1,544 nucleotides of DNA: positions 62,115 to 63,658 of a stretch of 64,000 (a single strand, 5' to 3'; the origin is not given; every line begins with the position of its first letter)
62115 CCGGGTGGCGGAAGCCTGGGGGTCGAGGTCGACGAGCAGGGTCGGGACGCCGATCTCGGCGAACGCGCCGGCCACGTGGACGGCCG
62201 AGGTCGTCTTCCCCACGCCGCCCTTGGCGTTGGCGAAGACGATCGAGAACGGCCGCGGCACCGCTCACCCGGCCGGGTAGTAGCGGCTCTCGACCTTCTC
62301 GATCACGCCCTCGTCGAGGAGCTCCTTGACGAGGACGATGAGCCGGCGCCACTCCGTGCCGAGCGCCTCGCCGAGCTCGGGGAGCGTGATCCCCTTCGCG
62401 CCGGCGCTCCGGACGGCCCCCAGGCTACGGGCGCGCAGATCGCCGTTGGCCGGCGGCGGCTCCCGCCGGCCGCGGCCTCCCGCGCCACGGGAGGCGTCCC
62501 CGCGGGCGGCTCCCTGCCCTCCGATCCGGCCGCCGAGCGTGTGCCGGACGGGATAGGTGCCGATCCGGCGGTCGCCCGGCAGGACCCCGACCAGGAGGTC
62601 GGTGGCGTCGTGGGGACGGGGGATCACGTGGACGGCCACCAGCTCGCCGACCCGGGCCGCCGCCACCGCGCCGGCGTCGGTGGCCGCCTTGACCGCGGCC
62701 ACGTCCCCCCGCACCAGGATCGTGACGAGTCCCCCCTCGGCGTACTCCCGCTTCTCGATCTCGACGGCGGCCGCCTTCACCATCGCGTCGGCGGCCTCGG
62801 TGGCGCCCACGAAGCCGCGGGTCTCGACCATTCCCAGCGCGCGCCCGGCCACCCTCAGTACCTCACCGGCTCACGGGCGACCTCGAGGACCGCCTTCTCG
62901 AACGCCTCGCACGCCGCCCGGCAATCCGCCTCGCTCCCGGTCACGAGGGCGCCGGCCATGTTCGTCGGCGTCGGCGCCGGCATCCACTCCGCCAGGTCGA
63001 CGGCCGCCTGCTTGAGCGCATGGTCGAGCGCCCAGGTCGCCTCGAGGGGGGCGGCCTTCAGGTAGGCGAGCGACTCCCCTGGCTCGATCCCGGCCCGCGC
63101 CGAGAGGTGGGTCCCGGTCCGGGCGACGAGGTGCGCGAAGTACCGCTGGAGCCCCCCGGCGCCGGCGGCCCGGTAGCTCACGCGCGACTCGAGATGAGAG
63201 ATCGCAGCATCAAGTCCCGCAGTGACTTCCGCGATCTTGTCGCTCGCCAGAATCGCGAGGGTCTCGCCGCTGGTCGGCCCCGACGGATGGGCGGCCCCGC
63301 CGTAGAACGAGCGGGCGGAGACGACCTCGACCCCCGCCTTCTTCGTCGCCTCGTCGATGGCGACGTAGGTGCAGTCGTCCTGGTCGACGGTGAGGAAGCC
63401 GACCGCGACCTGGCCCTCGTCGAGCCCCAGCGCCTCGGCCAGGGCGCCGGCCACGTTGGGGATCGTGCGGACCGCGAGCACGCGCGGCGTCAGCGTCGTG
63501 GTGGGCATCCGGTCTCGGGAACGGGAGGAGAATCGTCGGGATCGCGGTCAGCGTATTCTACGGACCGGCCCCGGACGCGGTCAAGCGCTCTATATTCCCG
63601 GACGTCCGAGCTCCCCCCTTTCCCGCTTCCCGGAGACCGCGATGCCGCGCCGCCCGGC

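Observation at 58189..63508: Microcompartment (metabolosome) operon with no recognisable signature enzyme and an atypical core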

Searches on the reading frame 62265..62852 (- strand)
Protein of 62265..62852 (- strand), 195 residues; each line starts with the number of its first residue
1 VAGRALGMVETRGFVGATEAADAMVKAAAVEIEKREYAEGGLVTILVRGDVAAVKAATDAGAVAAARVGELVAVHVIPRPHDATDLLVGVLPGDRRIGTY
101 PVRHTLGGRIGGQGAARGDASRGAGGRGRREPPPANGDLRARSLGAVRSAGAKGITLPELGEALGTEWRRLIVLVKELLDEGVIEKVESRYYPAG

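Call 3: search_protein_families(library=pfam, proteins=[window:62265-62852:-], max_evalue=0.01)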
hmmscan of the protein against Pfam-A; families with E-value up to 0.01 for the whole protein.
window:62265-62852:- (195 aa): 1 family
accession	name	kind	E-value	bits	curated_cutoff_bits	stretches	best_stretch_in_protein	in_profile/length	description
PF00936.24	BMC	-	1e-24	86.7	24.5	1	5-80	1-75/75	BMC domain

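Call 6: find_encoding_contigs(protein=window:62265-62852:-, flank=10000, max_places=6)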
Protein window:62265-62852:- (195 aa): no gene with exactly this product is on record in the collection.

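Call 10: search_protein_families(library=ncbifam, proteins=[window:62265-62852:-], max_evalue=0.01)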
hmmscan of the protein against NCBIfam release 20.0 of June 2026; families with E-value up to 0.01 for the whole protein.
window:62265-62852:- (195 aa): 5 families
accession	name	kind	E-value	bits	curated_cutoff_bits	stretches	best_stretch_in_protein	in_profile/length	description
NF012018.0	PRK15474.1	equivalog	8.2e-30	103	133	1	5-84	3-82/97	ethanolamine utilization microcompartment protein EutM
NF053791.1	BMC_CsoS1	equivalog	3.5e-24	84.9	166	1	2-85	5-89/93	alpha-carboxysome major shell protein CsoS1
NF053792.1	beta_CO2some_O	equivalog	1.9e-20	73.2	270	1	3-83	111-191/205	beta-carboxysome assembly protein CcmO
NF012010.0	PRK15466.1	equivalog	2.7e-20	73.1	218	1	5-90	4-89/166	ethanolamine utilization microcompartment protein EutK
TIGR02526.1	eut_PduT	equivalog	6.8e-05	22.6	250.3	1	4-67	3-66/182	ethanolamine utilization microcompartment shell protein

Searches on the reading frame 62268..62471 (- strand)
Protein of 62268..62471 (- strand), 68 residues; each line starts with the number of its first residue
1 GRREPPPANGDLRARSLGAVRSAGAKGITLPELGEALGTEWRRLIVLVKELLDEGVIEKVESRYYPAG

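Call 37: search_solved_structures(query=A2, max_evalue=10, show_alignments=3)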
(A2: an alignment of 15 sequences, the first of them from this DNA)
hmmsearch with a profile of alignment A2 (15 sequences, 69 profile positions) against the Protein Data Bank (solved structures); distinct sequences matched with E-value up to 10: 32.
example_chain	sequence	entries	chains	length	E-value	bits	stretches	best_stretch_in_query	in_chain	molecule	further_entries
8hhf_L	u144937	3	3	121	0.016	18.2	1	37-61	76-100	Cell division protein FtsL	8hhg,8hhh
9dt2_A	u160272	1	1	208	0.05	16.6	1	15-61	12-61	Sulfonylurea repressor EsR (L7-D1)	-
9dt3_A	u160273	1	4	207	0.05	16.6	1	15-61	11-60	Sulfonylurea repressor EsR (L11-C6)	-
4r5d_A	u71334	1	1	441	0.054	16.5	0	9-34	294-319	Leucine rich repeat protein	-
4ac0_A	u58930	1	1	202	0.1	15.6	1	16-61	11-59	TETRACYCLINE REPRESSOR PROTEIN CLASS B FROM TRANSPOSON TN1 0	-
2ns7_A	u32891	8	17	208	0.1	15.6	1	15-61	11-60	Tetracycline repressor protein | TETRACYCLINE REPRESSOR PROTEIN CLASS B FROM TRANSPOSON TN10, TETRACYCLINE REPRESSOR PROTEI | Tetracycline repressor protein cla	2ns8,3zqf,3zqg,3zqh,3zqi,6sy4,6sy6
2xgc_B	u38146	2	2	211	0.15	15.1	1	15-59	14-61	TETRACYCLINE REPRESSOR PROTEIN CLASS B FROM TRANSPOSON TN10, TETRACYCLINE REPRESSOR PROTEI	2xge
9dt4_A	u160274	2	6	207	0.16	15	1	15-59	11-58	Sulfonylurea repressor CsR (L4.2-20)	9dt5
2xge_A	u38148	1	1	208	0.19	14.8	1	15-59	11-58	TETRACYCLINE REPRESSOR PROTEIN CLASS B FROM TRANSPOSON TN10, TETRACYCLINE REPRESSOR PROTEI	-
2xgd_A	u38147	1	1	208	0.19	14.8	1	15-59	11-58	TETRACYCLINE REPRESSOR PROTEIN CLASS B FROM TRANSPOSON TN10, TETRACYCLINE REPRESSOR PROTEI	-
2xgc_A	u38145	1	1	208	0.19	14.8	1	15-59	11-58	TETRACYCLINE REPRESSOR PROTEIN CLASS B FROM TRANSPOSON TN10, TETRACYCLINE REPRESSOR PROTEI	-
3fk6_A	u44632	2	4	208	0.2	14.7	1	15-59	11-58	Tetracycline repressor protein class B from transposon Tn10, Tetracycline repressor protei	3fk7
1a6i_A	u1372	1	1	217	0.21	14.6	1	16-59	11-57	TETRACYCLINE REPRESSOR PROTEIN CLASS D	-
5n08_A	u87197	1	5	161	0.32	14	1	7-42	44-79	HTH-type transcriptional repressor NsrR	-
8oo2_A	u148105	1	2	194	0.33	14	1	15-51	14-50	Putative transcriptional regulator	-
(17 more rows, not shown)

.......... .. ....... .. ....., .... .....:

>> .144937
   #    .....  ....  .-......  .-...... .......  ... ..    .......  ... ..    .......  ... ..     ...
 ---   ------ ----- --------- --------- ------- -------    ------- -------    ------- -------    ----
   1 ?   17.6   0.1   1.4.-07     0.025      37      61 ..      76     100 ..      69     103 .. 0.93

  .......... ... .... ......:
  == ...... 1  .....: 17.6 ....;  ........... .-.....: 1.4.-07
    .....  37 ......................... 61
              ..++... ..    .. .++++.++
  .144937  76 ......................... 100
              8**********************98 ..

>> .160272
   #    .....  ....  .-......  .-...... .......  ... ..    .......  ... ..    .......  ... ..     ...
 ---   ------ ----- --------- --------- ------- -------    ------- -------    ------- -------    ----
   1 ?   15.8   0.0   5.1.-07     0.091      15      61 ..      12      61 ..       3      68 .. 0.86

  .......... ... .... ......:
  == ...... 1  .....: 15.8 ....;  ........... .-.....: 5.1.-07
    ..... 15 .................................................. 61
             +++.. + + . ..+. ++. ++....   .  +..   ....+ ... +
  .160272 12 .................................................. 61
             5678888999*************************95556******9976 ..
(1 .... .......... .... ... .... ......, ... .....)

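Call 39: find_homologous_proteins(query=A2, max_evalue=0.001)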
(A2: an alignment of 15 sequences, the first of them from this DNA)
Query A2 (15 sequences) (68 aa, profile of the alignment): 11 proteins with E <= 0.001 among 2137 candidates.
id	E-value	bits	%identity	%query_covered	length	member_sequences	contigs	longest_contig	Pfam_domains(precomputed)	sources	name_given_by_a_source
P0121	9.0e-31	123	76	99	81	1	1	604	-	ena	-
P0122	1.1e-30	123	73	87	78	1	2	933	-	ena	-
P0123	3.7e-30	121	74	91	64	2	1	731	-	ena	-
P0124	8.3e-30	120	76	91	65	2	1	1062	-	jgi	jgi:hypothetical protein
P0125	5.6e-29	117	77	88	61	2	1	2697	-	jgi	jgi:hypothetical protein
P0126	1.8e-28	116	65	96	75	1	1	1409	-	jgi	jgi:hypothetical protein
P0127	1.1e-24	104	84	72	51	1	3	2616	-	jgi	jgi:hypothetical protein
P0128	1.2e-24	104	80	72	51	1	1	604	-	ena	-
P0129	6.3e-21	92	67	75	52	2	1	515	-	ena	-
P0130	1.4e-14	71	69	57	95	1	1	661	-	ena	-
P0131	3.9e-4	38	86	31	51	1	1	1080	-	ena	-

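Call 48: predict_structure(alignment_id=A3)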
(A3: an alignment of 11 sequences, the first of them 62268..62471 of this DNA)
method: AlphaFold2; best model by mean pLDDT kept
length: 68 residues; sequences in the alignment: 11
mean_pLDDT: 88.4   pTM: 0.73
mean pLDDT of the five models: 88.4, 77.0, 75.4, 74.1, 73.7
residues with pLDDT >= 90: 54; 70-90: 4; 50-70: 3; < 50: 7
segments of 3 or more residues with pLDDT < 50: 1-7
pLDDT, mean of each block of 10 residues (from residue 1): 50 94 97 96 95 97 93
secondary structure, 60 per line:
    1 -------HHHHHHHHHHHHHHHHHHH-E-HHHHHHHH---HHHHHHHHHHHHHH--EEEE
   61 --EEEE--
elements in order: H8-26 H30-37 H41-54 E57-60 E63-66

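Call 50: fold_search(model_id=the predicted structure, library=pdb)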
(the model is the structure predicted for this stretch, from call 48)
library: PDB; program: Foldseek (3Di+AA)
matches with E <= 10: 1837; with E <= 0.001: 0
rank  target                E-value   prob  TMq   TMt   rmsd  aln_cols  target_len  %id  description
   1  8xtg_A                4.0e-03  1.00  0.67  0.13   2.9        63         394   17  Crystal structure of methyltransferase MpaG' in complex with SAH and DMMPA (released 2024-08-28)
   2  8har_A                6.4e-03  1.00  0.63  0.14   2.9        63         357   30  SAH-bound C-Methyltransferase Fur6 from Streptomyces sp. KO-3988 (released 2023-11-01)
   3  7owb                  6.9e-03  1.00  0.65  0.15   2.7        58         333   24  Chimeric carminomycin-4-O-methyltransferase (DnrK) with a region from 10-hydroxylase CalMB (released 2022-07-13)
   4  1lva                  7.4e-03  1.00  0.71  0.21   1.9        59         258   15  Crystal structure of a C-terminal fragment of Moorella thermoacetica elongation factor SelB (released 2002-08-21)
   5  5eeg_A                7.4e-03  1.00  0.64  0.15   2.7        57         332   24  Crystal structure of carminomycin-4-O-methyltransferase DnrK in complex with tetrazole-SAH (released 2015-12-23)
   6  7phe_B                7.4e-03  1.00  0.64  0.15   2.8        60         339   27  Chimeric carminomycin-4-O-methyltransferase (DnrK) with regions from 10-hydroxylase RdmB and 10-decarboxylase TamK (released 2022-09-07)
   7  3mcz_B                7.4e-03  1.00  0.59  0.14   4.4        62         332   18  The Structure of an O-methyltransferase family protein from Burkholderia thailandensis. (released 2010-05-26)
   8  9lac_B                7.9e-03  1.00  0.65  0.15   2.7        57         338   24  Comparative analysis of functions and catalytic mechanisms of methyltransferases involved in anthracycline biosynthesi (released 2026-01-07)
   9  1tw3_A                7.9e-03  1.00  0.60  0.14   3.2        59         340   20  Crystal structure of Carminomycin-4-O-methyltransferase (DnrK) in complex with S-adenosyl-L-homocystein (SAH) and 4-me (released 2004-09-14)
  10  8xte_A                8.4e-03  1.00  0.67  0.13   2.9        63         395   17  Crystal structure of methyltransferase MpaG' in complex with SAH and FDHMP (released 2024-08-28)
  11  5eeg_B                9.0e-03  1.00  0.63  0.15   2.6        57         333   23  Crystal structure of carminomycin-4-O-methyltransferase DnrK in complex with tetrazole-SAH (released 2015-12-23)
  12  7phf_B                9.0e-03  1.00  0.62  0.18   2.8        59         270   27  Chimeric carminomycin-4-O-methyltransferase (DnrK) with regions from 10-hydroxylase RdmB and 10-decarboxylase TamK (released 2022-09-07)
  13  4wxh_B                9.0e-03  1.00  0.61  0.14   2.9        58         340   28  Carminomycin-4-O-methyltransferase (DnrK) variant (298Ser insert) in complex with S-adenosyl-L-homocysteine (SAH) and  (released 2015-07-29)
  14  4wcg_A                1.0e-02  1.00  0.73  0.81   1.3        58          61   12  The binding mode of Cyprinid Herpesvirus3 ORF112-Zalpha to Z-DNA (released 2015-11-18)
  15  7phe_A                1.0e-02  1.00  0.63  0.14   2.8        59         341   27  Chimeric carminomycin-4-O-methyltransferase (DnrK) with regions from 10-hydroxylase RdmB and 10-decarboxylase TamK (released 2022-09-07)
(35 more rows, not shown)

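Call 58: search_protein_families(library=pfam, proteins=[window:62268-62471:-], max_evalue=10)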
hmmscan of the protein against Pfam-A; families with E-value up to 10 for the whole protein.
window:62268-62471:- (68 aa): 4 families
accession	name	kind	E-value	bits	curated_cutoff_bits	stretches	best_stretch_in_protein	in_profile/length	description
PF04182.18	B-block_TFIIIC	-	0.0095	16.4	22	1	17-61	8-52/73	B-block binding subunit of TFIIIC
PF22451.2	NirdL-like_HTH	-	0.014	15.4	27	1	32-57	21-46/47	Siroheme decarboxylase NirDL-like HTH domain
PF13412.12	HTH_24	-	0.029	14.4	21.9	1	27-58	17-48/48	Winged helix-turn-helix DNA-binding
PF12802.13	MarR_2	-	0.089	13.4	27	1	17-63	11-56/61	MarR family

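Call 71: find_related_loci(query=A2, collection=metagenome_contigs, flank=10000)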
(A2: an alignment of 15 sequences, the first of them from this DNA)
Query A2 (68 aa) in metagenome_contigs; peptide patterns used: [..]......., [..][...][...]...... (x = any residue, [..] = any of these).
167 stretches matched a pattern; 20 encode a relative of the query (tblastn E <= 1e-3); 20 distinct loci.
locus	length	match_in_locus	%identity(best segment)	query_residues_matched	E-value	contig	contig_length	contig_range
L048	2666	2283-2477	91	4-68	2e-34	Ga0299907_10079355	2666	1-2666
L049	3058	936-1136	79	2-68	1e-29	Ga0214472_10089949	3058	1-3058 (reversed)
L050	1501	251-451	78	2-68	1e-29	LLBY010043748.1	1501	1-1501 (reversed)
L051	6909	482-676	74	4-68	2e-27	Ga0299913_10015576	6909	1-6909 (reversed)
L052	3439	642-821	80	9-68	5e-27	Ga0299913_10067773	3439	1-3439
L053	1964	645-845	73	2-68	7e-27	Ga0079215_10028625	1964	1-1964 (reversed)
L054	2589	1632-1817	76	7-68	2e-26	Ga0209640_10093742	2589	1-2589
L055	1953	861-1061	76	2-68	2e-25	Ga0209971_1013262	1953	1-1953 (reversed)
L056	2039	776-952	73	10-68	2e-24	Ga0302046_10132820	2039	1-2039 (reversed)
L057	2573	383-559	73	10-68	2e-24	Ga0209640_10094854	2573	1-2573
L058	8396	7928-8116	70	6-68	3e-24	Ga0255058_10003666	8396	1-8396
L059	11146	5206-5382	71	10-68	2e-23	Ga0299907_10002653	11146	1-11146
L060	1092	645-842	59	6-67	1e-21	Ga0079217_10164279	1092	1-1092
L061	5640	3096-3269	62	11-68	2e-19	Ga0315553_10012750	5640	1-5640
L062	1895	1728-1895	73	2-57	1e-18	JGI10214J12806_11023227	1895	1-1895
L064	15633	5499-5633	49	22-66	1e-9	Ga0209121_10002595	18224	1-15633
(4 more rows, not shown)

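Call 76: search_protein_families(library=pfam, proteins=[L064:4866-5666:+, L064:5674-6573:+, L064:7396-8142:+, L064:6570-6902:+, L064:7065-7418:+], max_evalue=0.01)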
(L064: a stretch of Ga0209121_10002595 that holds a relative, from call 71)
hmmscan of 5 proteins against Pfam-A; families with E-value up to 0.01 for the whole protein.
L064:4866-5666:+ (266 aa): 4 families
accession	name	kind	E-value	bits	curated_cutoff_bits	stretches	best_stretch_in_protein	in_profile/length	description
PF07464.16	ApoLp-III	-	9.4e-06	26.3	36.3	1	21-134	20-125/146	Apolipophorin-III precursor (apoLp-III)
PF15665.10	FAM184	-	0.00014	22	32.7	1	61-141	101-184/211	Family with sequence similarity 184, A and B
PF01442.23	Apolipoprotein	-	0.00077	19.7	90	1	40-166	25-151/190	Apolipoprotein A1/A4/E domain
PF12732.12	YtxH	-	0.008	17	37.5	0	55-104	24-69/71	YtxH-like protein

L064:5674-6573:+ (299 aa): 13 families
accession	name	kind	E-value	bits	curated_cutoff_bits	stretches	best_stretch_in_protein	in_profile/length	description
PF07728.20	AAA_5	-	1.9e-15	57.5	22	1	42-195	2-139/139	AAA domain (dynein-related subfamily)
PF00004.35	AAA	-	2e-05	25.5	21.2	1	43-77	2-36/131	ATPase family associated with various cellular activities (AAA)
PF07726.17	AAA_3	-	0.00037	20.8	27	1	127-196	66-130/131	ATPase family associated with various cellular activities (AAA)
PF20720.3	nSTAND3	-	0.00044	20.4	27.2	1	29-63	7-41/155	Novel STAND NTPase 3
PF13481.12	AAA_25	-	0.00049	20.2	27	1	35-62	29-56/195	AAA domain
PF13671.12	AAA_33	-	0.0023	18.7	27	1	43-129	3-75/143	AAA domain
PF13191.12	AAA_16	-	0.0027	18.7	32.6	1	30-76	13-62/167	AAA ATPase domain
PF06068.19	TIP49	-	0.0027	17.4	23.8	0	38-74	49-87/347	TIP49 P-loop domain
PF00005.33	ABC_tran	-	0.003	18.6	25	1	36-63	8-35/137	ABC transporter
PF01656.29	CbiA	-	0.0035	17.7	25.4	1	45-235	5-67/125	CobQ/CobB/MinD/ParA nucleotide binding domain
PF05729.18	NACHT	-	0.0039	17.5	26.7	1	42-64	3-25/167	NACHT domain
PF13173.12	AAA_14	-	0.0064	16.9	27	0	42-79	5-44/129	AAA domain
PF12774.13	AAA_6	-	0.0072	15.8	25.2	0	28-80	17-73/327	Hydrolytic ATP binding site of dynein motor region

L064:7396-8142:+ (248 aa): 1 family
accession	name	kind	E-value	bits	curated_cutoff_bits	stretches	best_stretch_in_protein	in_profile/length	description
PF06386.16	GvpL_GvpF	-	4.7e-62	210.6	23.6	1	12-246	1-244/245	Gas vesicle synthesis protein GvpL/GvpF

L064:6570-6902:+ (110 aa): 4 families
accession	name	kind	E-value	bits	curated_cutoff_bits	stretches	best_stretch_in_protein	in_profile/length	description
PF00684.25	DnaJ_CXXCXGXG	-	9.3e-13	48.7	32.7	1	47-104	1-65/65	DnaJ central domain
PF15777.11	Anti-TRAP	-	4.4e-12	46.2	32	3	56-91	6-43/59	Tryptophan RNA-binding attenuator protein inhibitory protein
PF17302.8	DUF5351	-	1.6e-08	35.1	27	2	63-89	1-28/29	Family of unknown function (DUF5351)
PF18551.6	TackOD1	-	0.0055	16.7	32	1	62-106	76-116/188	Thaumarchaeal output domain 1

L064:7065-7418:+ (117 aa): 0 families

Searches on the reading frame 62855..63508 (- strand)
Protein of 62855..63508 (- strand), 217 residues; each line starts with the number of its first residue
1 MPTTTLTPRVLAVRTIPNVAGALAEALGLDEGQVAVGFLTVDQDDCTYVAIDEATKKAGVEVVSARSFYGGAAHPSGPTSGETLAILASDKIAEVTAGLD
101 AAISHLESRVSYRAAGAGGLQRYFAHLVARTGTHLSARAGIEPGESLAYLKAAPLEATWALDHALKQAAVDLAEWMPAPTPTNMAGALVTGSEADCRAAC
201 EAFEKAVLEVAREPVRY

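Call 3: search_protein_families(library=pfam, proteins=[window:62855-63508:-], max_evalue=0.01)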
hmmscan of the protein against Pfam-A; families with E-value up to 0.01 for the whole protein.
window:62855-63508:- (217 aa): 1 family
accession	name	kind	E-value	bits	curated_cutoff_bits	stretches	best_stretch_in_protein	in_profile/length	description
PF00936.24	BMC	-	4.7e-13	49.3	24.5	2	35-106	1-61/75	BMC domain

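Call 10: search_protein_families(library=ncbifam, proteins=[window:62855-63508:-], max_evalue=0.01)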
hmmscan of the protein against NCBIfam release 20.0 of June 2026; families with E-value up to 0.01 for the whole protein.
window:62855-63508:- (217 aa): 5 families
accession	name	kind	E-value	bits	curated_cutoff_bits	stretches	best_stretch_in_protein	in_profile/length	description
TIGR04502.1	microcomp_EutL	equivalog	2.9e-77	258.9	300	1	6-217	3-214/214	ethanolamine utilization microcompartment protein EutL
NF011934.0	PRK15405.1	equivalog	3.5e-76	255.5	198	1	4-217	4-217/217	ethanolamine utilization microcompartment protein EutL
NF011944.0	PRK15415.1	equivalog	1.8e-06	27.5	173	1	16-201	60-244/269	propanediol utilization microcompartment protein PduB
TIGR04501.1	microcomp_PduB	equivalog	2.3e-05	24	310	1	16-198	16-194/225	microcompartment protein PduB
NF012012.0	PRK15468.1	subfamily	0.0024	18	123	0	119-172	13-67/111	ethanolamine utilization microcompartment protein EutS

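Call 90: list_cluster_members(proteins=[window:62858-63508:-, window:62268-62852:-, window:61467-62261:-, window:60135-61145:-, window:59692-59964:-, window:58192-59628:-])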
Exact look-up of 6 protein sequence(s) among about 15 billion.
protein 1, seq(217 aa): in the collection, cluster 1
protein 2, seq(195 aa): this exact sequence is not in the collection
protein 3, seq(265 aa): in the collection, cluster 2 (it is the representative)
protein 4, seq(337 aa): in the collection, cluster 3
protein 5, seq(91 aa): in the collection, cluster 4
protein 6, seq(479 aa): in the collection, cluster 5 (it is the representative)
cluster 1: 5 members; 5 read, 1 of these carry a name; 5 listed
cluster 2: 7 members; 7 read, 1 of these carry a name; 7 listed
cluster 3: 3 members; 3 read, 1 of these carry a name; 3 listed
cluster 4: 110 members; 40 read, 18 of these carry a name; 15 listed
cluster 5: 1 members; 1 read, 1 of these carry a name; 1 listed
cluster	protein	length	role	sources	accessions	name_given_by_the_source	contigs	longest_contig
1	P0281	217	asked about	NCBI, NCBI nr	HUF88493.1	MAG TPA: ethanolamine utilization microcompartment protein EutL [Gemmatimonadota ... | ethanolamine utilization microcompartment protein EutL [Gemmatimonadota bacterium]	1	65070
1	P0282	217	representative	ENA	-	-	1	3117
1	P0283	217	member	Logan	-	-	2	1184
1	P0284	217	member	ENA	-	-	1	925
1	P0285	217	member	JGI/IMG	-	-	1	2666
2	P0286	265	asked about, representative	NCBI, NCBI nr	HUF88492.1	MAG TPA: ParA family protein [Gemmatimonadota bacterium] | ParA family protein [Gemmatimonadota bacterium]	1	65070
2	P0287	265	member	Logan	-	-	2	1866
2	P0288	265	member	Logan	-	-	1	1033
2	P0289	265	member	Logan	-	-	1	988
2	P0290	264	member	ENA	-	-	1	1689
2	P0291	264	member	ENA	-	-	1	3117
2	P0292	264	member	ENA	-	-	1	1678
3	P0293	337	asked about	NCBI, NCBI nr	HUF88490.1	MAG TPA: phosphate acetyltransferase [Gemmatimonadota bacterium] | phosphate acetyltransferase [Gemmatimonadota bacterium]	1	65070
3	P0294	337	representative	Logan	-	-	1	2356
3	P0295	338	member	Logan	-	-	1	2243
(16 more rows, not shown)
